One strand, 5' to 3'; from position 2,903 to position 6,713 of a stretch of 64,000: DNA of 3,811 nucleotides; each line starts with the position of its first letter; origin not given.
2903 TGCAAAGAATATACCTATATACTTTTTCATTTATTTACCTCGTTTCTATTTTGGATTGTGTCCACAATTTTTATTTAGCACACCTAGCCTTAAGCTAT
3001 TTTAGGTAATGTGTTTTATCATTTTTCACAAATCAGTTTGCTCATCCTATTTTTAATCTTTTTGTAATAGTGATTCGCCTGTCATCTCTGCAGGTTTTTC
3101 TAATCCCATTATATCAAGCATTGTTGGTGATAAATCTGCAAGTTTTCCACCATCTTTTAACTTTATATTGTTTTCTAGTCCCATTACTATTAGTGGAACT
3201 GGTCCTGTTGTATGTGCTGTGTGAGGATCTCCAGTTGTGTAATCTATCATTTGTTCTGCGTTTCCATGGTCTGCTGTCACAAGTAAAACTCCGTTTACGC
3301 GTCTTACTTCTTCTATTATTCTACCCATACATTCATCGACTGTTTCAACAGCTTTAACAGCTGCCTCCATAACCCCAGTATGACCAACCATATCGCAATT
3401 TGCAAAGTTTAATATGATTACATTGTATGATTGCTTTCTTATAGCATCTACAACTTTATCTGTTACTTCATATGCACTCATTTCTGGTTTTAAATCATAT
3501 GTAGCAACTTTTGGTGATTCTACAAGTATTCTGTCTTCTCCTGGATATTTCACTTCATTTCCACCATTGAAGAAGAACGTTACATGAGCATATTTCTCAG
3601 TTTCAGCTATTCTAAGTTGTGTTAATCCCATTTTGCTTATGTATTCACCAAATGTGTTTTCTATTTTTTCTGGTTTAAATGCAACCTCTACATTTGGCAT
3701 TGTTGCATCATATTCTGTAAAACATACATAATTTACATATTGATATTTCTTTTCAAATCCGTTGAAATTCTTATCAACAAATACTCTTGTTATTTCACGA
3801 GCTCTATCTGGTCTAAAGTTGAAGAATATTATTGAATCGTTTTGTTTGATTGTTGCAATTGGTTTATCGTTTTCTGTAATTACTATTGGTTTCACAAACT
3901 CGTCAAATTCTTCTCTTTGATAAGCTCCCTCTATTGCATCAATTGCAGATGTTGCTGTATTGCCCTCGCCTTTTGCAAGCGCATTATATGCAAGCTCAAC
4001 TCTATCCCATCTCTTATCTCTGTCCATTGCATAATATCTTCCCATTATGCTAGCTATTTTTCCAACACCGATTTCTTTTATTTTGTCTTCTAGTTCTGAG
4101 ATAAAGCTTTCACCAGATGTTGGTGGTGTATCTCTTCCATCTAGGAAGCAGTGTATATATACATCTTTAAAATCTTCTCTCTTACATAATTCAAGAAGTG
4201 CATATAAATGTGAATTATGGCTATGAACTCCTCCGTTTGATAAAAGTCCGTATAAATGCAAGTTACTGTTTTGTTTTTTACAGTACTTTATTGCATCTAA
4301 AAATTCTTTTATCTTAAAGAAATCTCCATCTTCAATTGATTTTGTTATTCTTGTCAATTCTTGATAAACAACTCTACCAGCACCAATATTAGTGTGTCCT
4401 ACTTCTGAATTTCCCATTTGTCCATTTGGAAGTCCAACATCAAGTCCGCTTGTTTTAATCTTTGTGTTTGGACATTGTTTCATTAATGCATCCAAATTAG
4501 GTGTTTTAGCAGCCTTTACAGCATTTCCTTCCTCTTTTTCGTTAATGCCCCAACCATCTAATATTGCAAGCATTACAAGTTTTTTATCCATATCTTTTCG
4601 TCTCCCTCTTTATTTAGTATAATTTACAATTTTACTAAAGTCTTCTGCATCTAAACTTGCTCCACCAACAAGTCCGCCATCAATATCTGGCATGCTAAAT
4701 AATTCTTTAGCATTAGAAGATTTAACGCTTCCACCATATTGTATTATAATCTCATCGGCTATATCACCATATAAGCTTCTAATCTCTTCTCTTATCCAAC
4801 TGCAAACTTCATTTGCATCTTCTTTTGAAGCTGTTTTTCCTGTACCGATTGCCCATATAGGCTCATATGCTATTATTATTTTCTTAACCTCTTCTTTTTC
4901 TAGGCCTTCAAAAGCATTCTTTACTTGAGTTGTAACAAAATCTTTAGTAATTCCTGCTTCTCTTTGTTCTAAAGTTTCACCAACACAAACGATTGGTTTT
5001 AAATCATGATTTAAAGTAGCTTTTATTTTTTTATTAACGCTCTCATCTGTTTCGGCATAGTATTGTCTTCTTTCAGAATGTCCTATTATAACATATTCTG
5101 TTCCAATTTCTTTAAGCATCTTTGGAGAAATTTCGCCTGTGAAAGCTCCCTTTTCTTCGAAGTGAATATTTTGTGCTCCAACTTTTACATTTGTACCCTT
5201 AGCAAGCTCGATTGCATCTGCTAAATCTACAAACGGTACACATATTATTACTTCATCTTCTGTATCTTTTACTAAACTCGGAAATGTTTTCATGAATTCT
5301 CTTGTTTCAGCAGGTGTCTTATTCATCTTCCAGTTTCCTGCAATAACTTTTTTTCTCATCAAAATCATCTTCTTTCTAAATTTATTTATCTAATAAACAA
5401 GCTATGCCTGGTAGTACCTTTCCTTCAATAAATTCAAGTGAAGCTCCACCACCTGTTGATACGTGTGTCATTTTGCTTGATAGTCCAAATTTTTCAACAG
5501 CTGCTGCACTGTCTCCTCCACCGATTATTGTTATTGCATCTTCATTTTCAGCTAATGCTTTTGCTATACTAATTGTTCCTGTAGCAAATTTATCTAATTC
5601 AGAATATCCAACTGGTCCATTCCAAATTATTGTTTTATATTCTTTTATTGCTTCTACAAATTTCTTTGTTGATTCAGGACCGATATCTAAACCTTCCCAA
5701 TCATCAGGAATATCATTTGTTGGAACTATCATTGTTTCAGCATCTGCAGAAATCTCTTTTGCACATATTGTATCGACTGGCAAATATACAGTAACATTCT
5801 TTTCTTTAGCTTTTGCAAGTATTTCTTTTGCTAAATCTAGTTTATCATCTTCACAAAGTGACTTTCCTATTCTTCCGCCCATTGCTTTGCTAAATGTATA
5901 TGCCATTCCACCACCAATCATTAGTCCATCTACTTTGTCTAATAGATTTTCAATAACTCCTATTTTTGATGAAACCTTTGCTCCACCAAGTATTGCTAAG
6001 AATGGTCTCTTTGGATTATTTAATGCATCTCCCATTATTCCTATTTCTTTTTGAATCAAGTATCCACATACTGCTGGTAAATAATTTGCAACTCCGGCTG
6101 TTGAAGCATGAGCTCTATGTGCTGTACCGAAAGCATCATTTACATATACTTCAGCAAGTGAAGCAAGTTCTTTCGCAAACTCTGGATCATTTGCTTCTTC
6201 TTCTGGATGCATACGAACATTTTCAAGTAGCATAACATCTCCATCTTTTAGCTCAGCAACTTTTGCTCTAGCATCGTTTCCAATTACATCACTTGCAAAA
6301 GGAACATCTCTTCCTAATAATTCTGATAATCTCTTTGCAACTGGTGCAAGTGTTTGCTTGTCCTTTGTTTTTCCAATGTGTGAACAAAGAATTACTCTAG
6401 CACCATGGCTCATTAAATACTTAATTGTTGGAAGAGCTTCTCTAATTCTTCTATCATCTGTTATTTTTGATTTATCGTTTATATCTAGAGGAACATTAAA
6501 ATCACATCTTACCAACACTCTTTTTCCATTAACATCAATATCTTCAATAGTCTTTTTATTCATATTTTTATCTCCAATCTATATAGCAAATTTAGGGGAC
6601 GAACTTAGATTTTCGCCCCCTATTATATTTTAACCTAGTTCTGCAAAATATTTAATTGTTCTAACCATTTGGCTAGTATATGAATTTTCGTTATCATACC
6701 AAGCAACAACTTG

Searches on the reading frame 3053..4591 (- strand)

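Call 52: search_protein_families(library=ncbifam, max_evalue=0.00001, proteins=[window:3053-4591:-])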
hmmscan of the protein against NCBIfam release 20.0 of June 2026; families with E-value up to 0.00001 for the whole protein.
window:3053-4591:- (512 aa): 10 families
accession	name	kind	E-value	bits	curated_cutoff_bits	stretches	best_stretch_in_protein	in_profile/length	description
TIGR01307.1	pgm_bpd_ind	equivalog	4e-223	741.4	330.65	1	6-509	3-504/504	2,3-bisphosphoglycerate-independent phosphoglycerate mutase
NF003897.0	PRK05434.1-5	equivalog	1.3e-215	716.7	862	1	3-510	5-512/514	2,3-bisphosphoglycerate-independent phosphoglycerate mutase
NF009049.0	PRK12383.1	equivalog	1.9e-13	50.1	254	1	371-510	269-399/408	phosphopentomutase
NF003104.0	PRK04024.1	equivalog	3.1e-12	46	489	1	371-471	278-367/412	2,3-bisphosphoglycerate-independent phosphoglycerate mutase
TIGR00306.2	apgM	subfamily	4.8e-12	45.5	320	1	377-473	280-369/403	2,3-bisphosphoglycerate-independent phosphoglycerate mutase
NF003766.0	PRK05362.1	equivalog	6.8e-11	41.5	256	1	372-510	262-393/396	phosphopentomutase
NF003160.0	PRK04135.1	equivalog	1.1e-07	30.9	468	0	387-448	286-344/403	2,3-bisphosphoglycerate-independent phosphoglycerate mutase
TIGR02535.1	hyp_Hser_kinase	hypoth_equivalog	2.8e-07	29.7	446.3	0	387-473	283-363/397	proposed homoserine kinase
NF003242.0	PRK04200.1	equivalog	2e-06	27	426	0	388-471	283-359/395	cofactor-independent phosphoglycerate mutase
NF038358.1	phophono_PhpG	equivalog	3.1e-06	26.2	545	0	377-471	297-382/417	CMP-5'-phosphonoformate--3-phosphoglycerate phosphonoformyl transferase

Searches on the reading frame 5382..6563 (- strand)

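Call 52: search_protein_families(library=ncbifam, max_evalue=0.00001, proteins=[window:5382-6563:-])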
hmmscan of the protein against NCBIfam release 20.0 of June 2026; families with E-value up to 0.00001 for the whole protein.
window:5382-6563:- (393 aa): 1 family
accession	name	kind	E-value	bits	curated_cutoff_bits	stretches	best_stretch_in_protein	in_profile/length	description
NF010569.0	PRK13962.1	equivalog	7.7e-188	625.7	883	1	1-392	1-393/645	bifunctional phosphoglycerate kinase/triosephosphate isomerase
